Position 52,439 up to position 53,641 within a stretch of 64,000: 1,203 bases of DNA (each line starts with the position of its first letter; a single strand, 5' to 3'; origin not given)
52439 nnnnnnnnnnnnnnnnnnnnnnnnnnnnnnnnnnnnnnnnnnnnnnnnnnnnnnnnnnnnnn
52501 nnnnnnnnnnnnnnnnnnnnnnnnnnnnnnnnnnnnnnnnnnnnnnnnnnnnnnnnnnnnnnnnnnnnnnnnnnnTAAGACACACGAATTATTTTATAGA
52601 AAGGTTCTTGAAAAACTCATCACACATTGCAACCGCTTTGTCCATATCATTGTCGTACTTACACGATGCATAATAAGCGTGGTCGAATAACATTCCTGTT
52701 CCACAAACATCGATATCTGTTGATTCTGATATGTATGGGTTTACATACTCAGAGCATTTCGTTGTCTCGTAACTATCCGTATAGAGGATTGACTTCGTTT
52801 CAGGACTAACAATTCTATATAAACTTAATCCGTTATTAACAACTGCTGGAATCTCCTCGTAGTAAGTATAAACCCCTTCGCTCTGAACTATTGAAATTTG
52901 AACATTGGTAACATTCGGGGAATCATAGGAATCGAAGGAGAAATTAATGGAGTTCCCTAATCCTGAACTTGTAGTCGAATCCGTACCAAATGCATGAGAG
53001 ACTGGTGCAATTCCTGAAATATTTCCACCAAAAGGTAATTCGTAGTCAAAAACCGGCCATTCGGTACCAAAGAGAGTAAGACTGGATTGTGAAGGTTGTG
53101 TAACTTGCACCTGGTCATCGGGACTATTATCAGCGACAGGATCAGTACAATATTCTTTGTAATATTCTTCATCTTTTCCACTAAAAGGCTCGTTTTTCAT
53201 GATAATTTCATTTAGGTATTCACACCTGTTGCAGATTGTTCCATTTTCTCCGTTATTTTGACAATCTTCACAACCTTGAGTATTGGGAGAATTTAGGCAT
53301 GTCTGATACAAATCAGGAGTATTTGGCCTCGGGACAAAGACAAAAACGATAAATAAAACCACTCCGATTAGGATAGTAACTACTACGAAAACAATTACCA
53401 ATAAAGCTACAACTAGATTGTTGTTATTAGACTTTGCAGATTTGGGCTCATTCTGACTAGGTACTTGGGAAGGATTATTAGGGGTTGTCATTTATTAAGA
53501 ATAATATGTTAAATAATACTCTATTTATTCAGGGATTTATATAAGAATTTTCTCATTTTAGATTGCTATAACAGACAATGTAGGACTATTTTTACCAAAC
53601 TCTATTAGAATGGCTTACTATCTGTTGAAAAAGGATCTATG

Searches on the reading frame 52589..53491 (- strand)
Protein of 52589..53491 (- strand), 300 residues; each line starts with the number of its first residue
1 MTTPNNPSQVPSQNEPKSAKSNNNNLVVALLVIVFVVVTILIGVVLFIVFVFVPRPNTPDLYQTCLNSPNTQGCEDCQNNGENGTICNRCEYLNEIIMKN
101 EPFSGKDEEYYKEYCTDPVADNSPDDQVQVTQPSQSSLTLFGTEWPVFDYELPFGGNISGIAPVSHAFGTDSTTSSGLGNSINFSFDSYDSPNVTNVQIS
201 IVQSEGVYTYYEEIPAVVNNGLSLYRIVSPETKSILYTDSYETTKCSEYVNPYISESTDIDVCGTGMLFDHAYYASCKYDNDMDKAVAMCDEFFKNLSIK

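Call 44: search_protein_families(library=pfam, proteins=[window:52589-53491:-], max_evalue=0.1)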
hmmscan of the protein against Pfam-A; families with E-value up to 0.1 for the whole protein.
window:52589-53491:- (300 aa): 1 family
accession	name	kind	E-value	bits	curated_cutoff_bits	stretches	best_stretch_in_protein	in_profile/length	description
PF06024.17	Orf78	-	0.035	14.8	29.4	1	13-49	45-86/101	Orf78 (ac78)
